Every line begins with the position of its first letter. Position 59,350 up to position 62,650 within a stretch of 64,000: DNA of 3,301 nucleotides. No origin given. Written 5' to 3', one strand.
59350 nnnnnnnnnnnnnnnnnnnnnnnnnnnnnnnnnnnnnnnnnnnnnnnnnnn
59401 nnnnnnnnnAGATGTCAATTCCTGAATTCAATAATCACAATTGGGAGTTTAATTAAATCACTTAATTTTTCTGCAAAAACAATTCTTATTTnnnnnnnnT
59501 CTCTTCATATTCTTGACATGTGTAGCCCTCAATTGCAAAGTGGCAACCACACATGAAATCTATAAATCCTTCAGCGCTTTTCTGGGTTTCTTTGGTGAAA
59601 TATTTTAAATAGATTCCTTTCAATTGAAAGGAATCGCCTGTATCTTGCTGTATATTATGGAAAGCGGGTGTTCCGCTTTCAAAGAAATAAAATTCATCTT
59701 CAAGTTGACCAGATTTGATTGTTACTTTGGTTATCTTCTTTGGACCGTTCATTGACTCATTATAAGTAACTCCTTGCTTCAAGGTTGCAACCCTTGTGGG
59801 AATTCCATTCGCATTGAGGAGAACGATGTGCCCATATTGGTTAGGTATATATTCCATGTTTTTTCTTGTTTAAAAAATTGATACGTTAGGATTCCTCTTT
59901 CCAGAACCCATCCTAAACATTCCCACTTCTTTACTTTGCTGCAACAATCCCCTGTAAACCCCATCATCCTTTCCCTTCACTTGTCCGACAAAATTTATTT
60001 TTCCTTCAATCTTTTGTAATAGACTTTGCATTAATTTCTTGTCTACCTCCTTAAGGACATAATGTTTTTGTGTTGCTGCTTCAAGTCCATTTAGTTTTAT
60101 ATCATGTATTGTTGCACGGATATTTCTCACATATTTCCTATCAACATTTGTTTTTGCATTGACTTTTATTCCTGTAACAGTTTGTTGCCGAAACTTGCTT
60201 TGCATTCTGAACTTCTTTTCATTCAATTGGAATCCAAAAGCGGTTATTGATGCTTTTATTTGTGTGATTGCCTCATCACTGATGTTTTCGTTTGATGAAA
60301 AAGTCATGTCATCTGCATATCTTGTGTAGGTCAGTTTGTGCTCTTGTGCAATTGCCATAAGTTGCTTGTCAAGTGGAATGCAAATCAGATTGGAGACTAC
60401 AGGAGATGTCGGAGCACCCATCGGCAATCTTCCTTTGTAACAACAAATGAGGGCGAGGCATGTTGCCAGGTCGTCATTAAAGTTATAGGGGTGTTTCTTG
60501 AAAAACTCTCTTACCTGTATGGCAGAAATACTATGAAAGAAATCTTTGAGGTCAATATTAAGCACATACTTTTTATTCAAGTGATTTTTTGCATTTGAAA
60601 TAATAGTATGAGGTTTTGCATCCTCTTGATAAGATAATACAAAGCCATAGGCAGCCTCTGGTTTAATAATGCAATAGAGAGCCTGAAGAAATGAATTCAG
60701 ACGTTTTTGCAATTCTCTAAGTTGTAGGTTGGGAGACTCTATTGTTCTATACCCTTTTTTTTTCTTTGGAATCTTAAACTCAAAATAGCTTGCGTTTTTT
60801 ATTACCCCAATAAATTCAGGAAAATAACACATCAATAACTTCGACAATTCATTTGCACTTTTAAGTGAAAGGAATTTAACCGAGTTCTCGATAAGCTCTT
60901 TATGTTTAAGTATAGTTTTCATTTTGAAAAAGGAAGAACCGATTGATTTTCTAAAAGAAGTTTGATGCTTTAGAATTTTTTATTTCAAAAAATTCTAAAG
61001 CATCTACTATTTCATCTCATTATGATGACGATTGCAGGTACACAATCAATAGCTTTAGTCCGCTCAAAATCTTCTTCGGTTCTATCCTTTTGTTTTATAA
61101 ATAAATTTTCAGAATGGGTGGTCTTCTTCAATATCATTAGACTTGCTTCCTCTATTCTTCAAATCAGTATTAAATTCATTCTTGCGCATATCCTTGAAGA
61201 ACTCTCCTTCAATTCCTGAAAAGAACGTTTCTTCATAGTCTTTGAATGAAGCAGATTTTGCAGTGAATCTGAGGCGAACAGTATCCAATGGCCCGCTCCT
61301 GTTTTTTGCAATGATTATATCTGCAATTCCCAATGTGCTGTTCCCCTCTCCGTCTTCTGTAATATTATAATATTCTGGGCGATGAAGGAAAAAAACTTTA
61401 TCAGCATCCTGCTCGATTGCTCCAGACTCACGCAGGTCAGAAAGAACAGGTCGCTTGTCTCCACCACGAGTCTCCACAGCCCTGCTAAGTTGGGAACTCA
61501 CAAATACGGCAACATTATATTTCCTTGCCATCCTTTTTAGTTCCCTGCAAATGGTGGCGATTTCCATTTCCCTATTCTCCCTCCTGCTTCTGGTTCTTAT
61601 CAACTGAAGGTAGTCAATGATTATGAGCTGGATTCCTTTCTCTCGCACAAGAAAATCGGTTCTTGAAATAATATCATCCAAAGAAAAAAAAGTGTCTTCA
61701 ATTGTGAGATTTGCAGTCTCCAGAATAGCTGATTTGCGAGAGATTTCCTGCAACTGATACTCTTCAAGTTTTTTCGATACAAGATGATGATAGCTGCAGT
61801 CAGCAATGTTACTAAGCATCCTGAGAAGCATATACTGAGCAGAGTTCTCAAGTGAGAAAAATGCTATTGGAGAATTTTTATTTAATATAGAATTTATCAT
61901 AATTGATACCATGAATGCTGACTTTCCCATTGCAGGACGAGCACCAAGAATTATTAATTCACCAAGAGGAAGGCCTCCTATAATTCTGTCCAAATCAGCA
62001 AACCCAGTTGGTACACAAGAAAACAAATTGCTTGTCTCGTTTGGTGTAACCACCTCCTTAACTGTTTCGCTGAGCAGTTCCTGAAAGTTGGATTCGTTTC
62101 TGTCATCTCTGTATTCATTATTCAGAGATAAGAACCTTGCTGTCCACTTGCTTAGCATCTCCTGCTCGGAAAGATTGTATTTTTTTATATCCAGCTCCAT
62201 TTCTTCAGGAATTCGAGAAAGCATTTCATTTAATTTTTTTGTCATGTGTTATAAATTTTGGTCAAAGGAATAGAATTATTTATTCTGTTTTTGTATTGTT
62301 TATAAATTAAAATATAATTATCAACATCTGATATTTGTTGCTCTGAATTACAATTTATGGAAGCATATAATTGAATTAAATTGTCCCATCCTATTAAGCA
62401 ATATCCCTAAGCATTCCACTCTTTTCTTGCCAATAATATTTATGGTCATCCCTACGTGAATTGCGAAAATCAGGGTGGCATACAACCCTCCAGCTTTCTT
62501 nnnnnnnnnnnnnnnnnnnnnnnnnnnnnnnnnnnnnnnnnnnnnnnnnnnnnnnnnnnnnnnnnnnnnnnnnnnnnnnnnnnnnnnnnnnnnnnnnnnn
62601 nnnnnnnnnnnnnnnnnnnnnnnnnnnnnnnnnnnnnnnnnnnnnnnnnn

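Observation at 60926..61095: Candidate msr-msd RNA: long closing helix plus a perfect 18-bp hairpin directly upstream of the RT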

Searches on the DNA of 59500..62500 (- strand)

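Call 5: search_rna_families(source=window, start=59500, end=62500, threshold=evalue, max_evalue=10, show_alignments=3)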
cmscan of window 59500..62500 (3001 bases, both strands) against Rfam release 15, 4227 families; matches with E-value up to 10: 14.
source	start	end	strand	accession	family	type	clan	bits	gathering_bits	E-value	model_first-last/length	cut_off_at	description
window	60963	61007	+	RF03339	mir-3047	Gene; miRNA;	-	26.1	53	0.036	1-61/61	no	mir-3047 microRNA precursor family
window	60962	61006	-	RF03956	mir-737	Gene; miRNA;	-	25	60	0.61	1-63/63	no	mir-737 microRNA precursor family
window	60960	61006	-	RF03339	mir-3047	Gene; miRNA;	-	23.5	53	0.18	1-61/61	no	mir-3047 microRNA precursor family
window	60966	61002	+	RF03743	MIR7696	Gene; miRNA;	-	21.9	83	0.74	1-88/88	no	MIR7696 microRNA precursor family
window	60581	60713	+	RF04182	GibS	Gene; sRNA;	-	21.2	115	7.3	1-142/142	no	GibS sRNA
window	60964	61004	+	RF03940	MIR9563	Gene; miRNA;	-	21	90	1.1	1-127/127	no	MIR9563 microRNA precursor family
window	60956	61012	+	RF04134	MIR7504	Gene; miRNA;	-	20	83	4.3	1-124/124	no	MIR7504 microRNA precursor family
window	60535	60594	+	RF00900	mir-255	Gene; miRNA;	-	19.6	50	4.5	1-59/59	no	mir-255 microRNA precursor family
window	61612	61727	+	RF01568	DdR18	Gene; snRNA; snoRNA; HACA-box;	-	18.9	80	9.3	1-147/147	no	Dictyostelium snoRNA DdR18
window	60967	61001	-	RF03556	mir-559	Gene; miRNA;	-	17.7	95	8.1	1-91/91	no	mir-559 microRNA precursor family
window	60237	60284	-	RF01300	snoU49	Gene; snRNA; snoRNA; CD-box;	CL00062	17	35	7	1-65/65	no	Small nucleolar RNA U49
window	60210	60286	-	RF00054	SNORD25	Gene; snRNA; snoRNA; CD-box;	CL00049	16.9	39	5.5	1-87/87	no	Small nucleolar RNA SNORD25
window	61322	61461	+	RF02039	SPRY4-IT1_2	Gene; lncRNA;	-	14.3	40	5.5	1-120/120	no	SPRY4-IT1 conserved region 2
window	61247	61309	+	RF01295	SCARNA7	Gene; snRNA; snoRNA; scaRNA;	-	13.4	65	2.1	170-325/330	no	Small Cajal body-specific RNA 7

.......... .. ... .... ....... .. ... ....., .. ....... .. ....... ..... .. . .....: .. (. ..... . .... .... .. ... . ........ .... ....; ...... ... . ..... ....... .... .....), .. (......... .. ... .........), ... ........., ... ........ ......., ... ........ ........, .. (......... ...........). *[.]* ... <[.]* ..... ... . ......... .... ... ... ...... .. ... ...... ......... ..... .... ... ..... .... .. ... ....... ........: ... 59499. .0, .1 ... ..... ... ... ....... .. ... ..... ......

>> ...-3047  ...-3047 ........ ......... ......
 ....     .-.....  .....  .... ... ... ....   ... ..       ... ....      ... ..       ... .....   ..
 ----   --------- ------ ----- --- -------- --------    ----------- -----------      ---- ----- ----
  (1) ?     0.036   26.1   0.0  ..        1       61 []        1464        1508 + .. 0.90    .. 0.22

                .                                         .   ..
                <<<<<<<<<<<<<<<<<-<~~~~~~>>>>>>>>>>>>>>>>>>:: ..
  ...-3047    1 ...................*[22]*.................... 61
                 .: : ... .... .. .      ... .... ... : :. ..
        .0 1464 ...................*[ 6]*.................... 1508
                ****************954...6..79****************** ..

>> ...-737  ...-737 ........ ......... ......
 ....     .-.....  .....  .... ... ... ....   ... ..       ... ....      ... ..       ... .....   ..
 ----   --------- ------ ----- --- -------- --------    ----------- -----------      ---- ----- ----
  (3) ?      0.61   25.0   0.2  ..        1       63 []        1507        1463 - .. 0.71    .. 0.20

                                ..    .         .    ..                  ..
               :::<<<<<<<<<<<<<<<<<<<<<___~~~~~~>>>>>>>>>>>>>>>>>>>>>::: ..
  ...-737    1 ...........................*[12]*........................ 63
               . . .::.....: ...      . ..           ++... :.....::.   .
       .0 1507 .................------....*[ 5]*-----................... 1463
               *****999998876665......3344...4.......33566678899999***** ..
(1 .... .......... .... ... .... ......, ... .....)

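Call 47: build_rna_model(alignment_id=A3)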
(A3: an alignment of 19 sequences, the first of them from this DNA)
Model R1 built from alignment A3 (19 sequences, 197 columns); structure: RNAalifold consensus.
model positions 172; base pairs 25; branch points 1; effective number of sequences 2.35; information 0.591 bits per position. Calibrated on 0.2 Mb of random sequence (short: E-values are rough).
structure used (alignment columns):
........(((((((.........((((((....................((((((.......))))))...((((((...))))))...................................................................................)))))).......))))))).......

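Call 48: search_with_rna_model(model_id=R1, source=window, max_evalue=1, show_alignments=1)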
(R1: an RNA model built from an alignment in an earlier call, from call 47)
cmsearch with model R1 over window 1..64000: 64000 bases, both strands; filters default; matches with E-value up to 1: 3.
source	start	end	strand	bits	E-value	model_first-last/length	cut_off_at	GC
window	60928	61090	-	139.5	8.8e-24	1-172/172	no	0.31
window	48371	48472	-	18.4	0.14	1-172/172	no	0.26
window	60956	61012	+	14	0.91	1-172/172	no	0.21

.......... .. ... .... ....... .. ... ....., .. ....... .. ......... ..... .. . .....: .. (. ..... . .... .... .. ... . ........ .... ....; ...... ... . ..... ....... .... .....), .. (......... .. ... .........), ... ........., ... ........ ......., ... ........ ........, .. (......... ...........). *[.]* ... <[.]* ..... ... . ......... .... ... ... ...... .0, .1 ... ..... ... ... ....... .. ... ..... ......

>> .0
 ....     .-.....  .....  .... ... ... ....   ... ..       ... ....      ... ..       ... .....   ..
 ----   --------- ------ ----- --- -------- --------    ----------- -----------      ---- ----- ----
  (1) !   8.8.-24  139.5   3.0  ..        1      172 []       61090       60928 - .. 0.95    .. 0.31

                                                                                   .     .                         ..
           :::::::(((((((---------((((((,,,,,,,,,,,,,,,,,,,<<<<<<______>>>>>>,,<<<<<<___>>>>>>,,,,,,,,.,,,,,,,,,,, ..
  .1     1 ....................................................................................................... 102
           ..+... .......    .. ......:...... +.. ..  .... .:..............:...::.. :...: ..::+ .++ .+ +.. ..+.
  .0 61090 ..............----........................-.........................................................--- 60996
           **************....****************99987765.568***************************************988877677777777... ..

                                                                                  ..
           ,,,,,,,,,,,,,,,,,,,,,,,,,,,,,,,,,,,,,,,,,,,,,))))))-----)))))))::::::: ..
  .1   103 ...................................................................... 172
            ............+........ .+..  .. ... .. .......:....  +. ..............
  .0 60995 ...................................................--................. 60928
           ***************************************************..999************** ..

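Call 49: search_with_rna_model(model_id=R1, sources=[L001, L002, L003, L004, L005, L006, L007, L008, L009, L010, L011, L012, L013, L014, L015, L016, L017, L018, L019, L020, L021, L022, L023, L024, L025, L026, L027, L028, L029, L030, L031, L032, L033, L034, L035, L036, L037, L038, L039, L040, L041, L042, L043, L044, L045, L046, L047, L048, L049, L050, L051, L052, L053, L054, L055, L056, L057, L058, L059, L060, L061, L062, L063, L064, L065, L066, L067, L068, L069, L070, L071, L072, L073, L074, L075, L076, L077, L078, L079, L080, L081, L082, L083, L084, L085, L086, L087, L088, L089, L090, L091, L092, L093, L094, L095, L096, L097, L098, L099, L100], max_evalue=1)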
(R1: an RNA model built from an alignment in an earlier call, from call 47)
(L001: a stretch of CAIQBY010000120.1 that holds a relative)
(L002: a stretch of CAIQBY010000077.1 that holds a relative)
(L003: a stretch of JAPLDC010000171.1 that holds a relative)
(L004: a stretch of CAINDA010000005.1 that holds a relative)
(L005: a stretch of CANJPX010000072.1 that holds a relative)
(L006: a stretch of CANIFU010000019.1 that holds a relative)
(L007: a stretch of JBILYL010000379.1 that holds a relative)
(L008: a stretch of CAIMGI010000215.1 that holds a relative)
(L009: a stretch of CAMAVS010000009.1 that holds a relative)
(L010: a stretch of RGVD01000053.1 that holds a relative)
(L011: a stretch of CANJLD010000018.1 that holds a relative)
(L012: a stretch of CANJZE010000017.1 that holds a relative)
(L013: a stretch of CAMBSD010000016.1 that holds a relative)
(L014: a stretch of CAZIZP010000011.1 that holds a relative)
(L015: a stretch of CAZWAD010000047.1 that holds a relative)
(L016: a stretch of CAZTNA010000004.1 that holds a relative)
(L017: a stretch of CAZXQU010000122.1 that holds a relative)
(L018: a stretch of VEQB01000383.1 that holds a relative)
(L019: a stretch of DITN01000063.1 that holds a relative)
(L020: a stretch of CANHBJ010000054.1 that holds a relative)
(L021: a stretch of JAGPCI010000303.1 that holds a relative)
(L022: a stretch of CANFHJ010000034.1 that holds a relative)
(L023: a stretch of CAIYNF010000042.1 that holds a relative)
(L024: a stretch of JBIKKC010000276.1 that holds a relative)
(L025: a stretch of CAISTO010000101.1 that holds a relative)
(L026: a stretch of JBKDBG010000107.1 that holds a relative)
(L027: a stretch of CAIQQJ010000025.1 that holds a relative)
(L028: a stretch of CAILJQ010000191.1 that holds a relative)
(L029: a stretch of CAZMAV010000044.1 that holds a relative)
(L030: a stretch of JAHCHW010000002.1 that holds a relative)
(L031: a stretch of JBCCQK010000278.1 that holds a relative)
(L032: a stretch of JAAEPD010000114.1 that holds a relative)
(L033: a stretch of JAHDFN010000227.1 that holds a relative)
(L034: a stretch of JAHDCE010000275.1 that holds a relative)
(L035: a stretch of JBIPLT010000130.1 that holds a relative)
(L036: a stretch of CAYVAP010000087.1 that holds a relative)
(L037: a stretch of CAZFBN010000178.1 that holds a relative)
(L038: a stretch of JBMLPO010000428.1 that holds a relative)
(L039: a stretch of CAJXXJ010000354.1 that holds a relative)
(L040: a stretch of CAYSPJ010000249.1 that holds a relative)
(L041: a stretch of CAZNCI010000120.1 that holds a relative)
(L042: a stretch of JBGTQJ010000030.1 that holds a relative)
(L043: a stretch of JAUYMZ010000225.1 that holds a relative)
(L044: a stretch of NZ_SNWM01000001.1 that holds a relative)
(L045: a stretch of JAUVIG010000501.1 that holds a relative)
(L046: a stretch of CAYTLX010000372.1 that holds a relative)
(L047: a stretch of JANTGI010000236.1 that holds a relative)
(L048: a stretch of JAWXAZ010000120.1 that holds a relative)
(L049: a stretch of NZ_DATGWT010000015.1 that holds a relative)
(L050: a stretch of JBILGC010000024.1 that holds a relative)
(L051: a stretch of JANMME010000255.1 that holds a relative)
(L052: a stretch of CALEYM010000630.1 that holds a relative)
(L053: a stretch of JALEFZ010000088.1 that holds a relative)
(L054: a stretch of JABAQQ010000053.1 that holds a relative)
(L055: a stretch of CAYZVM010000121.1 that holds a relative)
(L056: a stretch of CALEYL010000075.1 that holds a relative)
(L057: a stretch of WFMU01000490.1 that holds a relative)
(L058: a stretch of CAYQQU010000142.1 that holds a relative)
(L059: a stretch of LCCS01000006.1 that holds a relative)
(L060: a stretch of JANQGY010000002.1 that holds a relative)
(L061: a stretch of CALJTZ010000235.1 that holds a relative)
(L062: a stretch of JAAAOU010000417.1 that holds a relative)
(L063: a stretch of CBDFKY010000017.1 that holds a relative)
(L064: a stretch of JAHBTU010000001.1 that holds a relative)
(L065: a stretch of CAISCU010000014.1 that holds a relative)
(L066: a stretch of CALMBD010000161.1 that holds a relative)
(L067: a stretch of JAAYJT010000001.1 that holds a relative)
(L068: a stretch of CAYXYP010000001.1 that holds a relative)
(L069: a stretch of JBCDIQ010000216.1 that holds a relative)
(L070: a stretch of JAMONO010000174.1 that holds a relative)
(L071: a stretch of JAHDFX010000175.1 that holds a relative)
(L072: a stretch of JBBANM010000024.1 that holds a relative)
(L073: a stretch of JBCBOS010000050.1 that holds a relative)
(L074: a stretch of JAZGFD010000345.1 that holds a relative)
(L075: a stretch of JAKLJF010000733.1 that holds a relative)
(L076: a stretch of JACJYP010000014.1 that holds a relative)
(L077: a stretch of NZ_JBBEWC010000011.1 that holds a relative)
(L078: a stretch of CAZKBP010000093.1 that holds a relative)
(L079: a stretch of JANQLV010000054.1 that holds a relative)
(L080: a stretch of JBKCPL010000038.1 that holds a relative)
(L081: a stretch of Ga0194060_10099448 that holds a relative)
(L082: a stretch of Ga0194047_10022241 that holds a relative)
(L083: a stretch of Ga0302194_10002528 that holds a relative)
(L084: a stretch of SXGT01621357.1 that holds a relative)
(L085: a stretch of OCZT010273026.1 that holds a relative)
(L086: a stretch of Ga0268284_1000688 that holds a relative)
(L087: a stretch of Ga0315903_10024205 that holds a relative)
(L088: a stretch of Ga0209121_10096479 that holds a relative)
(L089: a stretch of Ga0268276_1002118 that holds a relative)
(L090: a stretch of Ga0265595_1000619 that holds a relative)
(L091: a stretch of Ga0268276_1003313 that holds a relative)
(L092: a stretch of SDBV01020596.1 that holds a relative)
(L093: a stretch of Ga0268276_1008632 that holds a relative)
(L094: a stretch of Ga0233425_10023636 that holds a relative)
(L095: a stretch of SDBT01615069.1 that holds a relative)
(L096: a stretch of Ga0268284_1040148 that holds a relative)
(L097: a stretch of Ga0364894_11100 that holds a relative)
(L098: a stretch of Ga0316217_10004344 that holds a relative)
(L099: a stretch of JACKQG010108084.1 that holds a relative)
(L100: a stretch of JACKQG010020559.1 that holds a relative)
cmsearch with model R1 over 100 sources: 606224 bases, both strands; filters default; matches with E-value up to 1: 28.
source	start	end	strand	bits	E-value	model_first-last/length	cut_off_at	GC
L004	3787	3956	+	168.9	3.5e-28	1-172/172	no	0.34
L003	644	816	+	155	1.2e-25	1-172/172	no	0.36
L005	3815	4000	+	154.1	1.7e-25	1-172/172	no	0.32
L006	3794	3965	+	152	4.4e-25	1-172/172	no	0.37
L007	959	1130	+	152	4.4e-25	1-172/172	no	0.37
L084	2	163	+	148.6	1.8e-24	8-172/172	no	0.3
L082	1218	1386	+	143.8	1.3e-23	1-172/172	no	0.3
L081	271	433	+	142.8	2e-23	1-172/172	no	0.32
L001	3832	3994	+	142.8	2.1e-23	1-172/172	no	0.31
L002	3824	3992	+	140.6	5.4e-23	1-172/172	no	0.3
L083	1577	1742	+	140.4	5.7e-23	1-172/172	no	0.3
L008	3787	3953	+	136.3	3.3e-22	1-172/172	no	0.38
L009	3790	3956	+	132.9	1.3e-21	1-172/172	no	0.39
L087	2790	2945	+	48.2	4.7e-06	1-172/172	no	0.34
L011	3835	3989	+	37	0.00053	1-172/172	no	0.37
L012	3709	3863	+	36.5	0.00065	1-172/172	no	0.34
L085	1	38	+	32.8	0.003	135-172/172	5'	0.21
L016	3776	3927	+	31.1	0.0062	1-172/172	no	0.43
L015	3789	3949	+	28.9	0.016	1-172/172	no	0.43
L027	2576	2731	+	24.9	0.088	1-172/172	no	0.44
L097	1429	1584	+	24.7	0.094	1-172/172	no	0.44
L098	2790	2945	+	24.7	0.094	1-172/172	no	0.44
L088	42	196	+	23.5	0.16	1-172/172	no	0.43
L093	12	191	+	20.5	0.56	1-172/172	no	0.47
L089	127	306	+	20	0.7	1-172/172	no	0.48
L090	2794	2973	+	20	0.7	1-172/172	no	0.48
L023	1370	1414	-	19.4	0.88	1-172/172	no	0.36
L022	4903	4947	-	19.4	0.88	1-172/172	no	0.36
